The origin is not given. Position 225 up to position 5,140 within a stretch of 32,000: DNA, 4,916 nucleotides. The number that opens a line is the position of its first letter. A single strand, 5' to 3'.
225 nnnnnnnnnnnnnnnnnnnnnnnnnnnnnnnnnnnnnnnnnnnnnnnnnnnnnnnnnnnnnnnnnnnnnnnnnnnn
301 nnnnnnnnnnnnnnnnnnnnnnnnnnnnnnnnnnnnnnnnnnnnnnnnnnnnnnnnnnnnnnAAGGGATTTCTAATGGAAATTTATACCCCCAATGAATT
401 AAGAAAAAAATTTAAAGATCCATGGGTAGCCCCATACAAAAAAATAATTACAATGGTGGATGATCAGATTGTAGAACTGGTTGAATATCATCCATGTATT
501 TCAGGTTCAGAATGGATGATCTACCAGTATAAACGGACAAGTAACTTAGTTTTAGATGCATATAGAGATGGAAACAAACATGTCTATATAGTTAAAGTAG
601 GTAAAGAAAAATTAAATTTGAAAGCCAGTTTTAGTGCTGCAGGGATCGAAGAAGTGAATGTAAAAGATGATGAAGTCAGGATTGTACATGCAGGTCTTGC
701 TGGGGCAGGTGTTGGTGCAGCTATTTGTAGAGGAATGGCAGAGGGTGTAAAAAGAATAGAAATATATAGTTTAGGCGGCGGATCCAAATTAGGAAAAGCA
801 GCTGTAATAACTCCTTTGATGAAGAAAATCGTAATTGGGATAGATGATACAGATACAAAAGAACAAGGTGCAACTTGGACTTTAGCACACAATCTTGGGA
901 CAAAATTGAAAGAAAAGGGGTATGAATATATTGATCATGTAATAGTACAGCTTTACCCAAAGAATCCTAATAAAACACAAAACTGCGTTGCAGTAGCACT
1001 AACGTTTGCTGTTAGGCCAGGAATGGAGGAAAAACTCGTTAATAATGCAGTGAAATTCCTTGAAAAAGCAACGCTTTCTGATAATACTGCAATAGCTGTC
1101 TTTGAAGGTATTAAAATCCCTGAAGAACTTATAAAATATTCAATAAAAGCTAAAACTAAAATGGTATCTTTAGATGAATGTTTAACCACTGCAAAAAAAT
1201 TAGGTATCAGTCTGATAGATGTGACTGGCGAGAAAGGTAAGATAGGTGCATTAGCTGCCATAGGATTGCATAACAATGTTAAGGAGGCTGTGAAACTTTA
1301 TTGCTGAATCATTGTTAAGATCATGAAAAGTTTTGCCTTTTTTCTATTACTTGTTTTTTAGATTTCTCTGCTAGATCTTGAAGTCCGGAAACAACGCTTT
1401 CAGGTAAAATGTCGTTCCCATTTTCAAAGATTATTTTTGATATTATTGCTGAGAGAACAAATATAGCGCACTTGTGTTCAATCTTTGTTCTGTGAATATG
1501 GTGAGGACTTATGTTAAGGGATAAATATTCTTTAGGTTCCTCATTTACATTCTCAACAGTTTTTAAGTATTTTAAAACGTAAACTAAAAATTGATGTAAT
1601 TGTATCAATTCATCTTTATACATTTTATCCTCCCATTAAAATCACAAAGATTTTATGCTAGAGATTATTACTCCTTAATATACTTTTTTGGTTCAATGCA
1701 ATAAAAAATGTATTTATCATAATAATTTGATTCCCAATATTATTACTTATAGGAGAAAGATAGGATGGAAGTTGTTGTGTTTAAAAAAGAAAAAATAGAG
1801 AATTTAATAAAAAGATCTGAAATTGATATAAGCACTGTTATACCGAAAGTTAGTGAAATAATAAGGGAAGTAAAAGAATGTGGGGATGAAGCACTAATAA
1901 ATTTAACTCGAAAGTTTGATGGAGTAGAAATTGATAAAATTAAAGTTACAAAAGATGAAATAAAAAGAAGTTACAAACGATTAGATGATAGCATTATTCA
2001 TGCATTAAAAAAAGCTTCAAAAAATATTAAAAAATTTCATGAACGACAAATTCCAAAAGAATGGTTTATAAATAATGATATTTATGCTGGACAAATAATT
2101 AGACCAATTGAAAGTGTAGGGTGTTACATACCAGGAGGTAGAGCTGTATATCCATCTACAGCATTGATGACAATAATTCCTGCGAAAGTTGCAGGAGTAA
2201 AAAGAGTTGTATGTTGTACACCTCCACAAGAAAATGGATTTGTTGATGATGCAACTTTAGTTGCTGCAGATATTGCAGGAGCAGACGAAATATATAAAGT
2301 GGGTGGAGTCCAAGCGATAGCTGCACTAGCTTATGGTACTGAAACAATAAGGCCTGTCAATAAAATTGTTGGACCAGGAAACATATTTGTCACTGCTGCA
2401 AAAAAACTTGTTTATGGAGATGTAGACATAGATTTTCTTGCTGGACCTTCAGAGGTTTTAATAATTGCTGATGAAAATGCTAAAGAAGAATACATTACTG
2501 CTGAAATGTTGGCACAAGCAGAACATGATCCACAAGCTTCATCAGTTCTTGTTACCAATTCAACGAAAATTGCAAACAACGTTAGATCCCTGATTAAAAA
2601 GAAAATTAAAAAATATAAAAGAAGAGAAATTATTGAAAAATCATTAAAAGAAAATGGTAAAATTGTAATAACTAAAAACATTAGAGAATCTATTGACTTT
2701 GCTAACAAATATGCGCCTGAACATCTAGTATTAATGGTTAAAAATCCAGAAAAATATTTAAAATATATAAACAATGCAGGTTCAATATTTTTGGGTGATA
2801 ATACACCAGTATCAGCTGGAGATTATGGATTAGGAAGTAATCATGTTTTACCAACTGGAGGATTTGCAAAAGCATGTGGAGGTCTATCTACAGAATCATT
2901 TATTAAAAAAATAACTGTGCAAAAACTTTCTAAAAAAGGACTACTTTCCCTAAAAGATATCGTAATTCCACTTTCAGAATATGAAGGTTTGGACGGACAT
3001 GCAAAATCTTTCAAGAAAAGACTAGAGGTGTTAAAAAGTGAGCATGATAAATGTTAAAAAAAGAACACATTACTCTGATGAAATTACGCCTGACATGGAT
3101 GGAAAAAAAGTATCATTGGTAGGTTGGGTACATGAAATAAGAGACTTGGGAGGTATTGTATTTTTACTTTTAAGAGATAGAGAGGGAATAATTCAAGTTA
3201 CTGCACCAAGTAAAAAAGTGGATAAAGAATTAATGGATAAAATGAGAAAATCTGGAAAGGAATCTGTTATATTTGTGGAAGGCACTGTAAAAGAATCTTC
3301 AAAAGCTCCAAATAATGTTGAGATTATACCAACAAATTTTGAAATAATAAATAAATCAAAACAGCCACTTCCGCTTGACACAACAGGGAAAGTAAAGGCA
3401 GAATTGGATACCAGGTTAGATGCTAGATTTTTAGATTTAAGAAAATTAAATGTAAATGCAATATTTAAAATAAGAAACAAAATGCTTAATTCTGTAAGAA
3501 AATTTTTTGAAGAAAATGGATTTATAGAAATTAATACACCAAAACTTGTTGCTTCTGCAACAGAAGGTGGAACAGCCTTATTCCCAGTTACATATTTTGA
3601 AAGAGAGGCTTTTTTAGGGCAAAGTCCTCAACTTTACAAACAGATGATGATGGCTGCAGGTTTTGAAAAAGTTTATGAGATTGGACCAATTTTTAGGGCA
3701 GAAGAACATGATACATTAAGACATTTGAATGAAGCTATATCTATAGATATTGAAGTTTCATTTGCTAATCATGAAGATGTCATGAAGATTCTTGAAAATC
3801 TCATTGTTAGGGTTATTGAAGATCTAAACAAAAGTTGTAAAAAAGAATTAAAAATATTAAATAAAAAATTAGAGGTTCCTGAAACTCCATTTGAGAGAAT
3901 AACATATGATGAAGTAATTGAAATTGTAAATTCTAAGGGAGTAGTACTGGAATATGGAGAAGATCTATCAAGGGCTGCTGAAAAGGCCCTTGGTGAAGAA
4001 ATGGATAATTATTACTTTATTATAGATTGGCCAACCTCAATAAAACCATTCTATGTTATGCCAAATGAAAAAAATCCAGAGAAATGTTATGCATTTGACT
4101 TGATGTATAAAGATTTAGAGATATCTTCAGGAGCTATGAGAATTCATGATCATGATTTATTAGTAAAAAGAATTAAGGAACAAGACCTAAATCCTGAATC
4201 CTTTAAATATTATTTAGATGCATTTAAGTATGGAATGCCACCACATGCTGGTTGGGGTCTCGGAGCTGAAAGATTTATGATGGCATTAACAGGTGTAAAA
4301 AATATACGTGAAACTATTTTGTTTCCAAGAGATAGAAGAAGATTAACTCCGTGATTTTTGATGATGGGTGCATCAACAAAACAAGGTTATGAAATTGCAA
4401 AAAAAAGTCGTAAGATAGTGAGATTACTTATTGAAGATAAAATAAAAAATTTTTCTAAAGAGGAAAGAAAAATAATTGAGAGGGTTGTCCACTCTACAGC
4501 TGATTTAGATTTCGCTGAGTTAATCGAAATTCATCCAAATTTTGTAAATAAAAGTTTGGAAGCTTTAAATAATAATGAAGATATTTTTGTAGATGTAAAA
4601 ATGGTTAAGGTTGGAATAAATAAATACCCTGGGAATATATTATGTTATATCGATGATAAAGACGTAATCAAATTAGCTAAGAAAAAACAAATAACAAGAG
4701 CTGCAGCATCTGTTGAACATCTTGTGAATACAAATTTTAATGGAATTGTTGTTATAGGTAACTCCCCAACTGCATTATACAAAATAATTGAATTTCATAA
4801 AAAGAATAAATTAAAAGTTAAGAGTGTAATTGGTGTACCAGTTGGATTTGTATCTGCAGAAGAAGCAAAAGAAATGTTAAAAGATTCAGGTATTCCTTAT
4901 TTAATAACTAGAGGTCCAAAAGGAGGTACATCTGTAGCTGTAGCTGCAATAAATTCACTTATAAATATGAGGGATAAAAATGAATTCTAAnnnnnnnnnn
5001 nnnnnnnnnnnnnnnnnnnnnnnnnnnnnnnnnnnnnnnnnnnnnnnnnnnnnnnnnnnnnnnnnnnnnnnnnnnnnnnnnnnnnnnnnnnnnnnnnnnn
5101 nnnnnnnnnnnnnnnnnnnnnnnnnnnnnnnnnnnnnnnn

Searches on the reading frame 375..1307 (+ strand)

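Call 19: search_protein_families(library=pfam, proteins=[window:375-1307:+], max_evalue=0.00001)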
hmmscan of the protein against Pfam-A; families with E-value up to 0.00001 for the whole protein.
window:375-1307:+ (310 aa): 2 families
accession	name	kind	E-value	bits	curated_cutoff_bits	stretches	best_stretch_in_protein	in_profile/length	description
PF22641.2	TiaS_TCKD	-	3.2e-15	56.9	27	1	153-213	1-61/156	TiaS TCKD domain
PF08489.16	TiaS_FLD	-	3.8e-08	33.9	21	0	162-250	3-114/116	TiaS FLD domain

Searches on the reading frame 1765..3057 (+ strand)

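Call 19: search_protein_families(library=pfam, proteins=[window:1765-3057:+], max_evalue=0.00001)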
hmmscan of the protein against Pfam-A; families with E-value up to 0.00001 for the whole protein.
window:1765-3057:+ (430 aa): 1 family
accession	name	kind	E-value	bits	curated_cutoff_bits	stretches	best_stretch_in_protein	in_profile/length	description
PF00815.25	Histidinol_dh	-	2.3e-169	564.2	27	1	16-420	2-411/411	Histidinol dehydrogenase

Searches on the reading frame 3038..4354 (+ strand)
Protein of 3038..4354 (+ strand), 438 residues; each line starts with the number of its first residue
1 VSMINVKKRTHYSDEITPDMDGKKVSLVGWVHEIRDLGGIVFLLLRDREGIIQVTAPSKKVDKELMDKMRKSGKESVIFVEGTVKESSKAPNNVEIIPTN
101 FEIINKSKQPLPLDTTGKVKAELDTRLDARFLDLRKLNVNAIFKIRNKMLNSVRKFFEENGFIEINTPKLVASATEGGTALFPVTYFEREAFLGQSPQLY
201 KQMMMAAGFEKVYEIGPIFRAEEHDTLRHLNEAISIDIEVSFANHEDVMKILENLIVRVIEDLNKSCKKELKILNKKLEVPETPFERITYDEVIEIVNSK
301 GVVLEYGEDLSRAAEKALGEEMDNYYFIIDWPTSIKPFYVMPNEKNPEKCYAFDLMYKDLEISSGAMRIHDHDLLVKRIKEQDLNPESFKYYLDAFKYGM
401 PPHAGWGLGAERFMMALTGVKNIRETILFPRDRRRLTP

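Call 19: search_protein_families(library=pfam, proteins=[window:3038-4354:+], max_evalue=0.00001)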
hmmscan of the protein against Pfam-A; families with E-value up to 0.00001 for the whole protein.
window:3038-4354:+ (438 aa): 2 families
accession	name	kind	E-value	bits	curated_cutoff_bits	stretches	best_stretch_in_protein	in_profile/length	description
PF00152.25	tRNA-synt_2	-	3.8e-97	325.5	25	1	124-432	3-307/308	tRNA synthetases class II (D, K and N)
PF01336.31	tRNA_anti-codon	-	4.5e-15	55.8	27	1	25-104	1-75/75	OB-fold nucleic acid binding domain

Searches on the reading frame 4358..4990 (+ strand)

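Call 19: search_protein_families(library=pfam, proteins=[window:4358-4990:+], max_evalue=0.00001)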
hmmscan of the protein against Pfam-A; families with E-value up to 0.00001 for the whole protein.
window:4358-4990:+ (210 aa): 1 family
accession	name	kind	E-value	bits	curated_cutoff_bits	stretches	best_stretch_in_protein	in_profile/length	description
PF02570.20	CbiC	-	4.1e-64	216.3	22.5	1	12-204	1-196/196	Precorrin-8X methylmutase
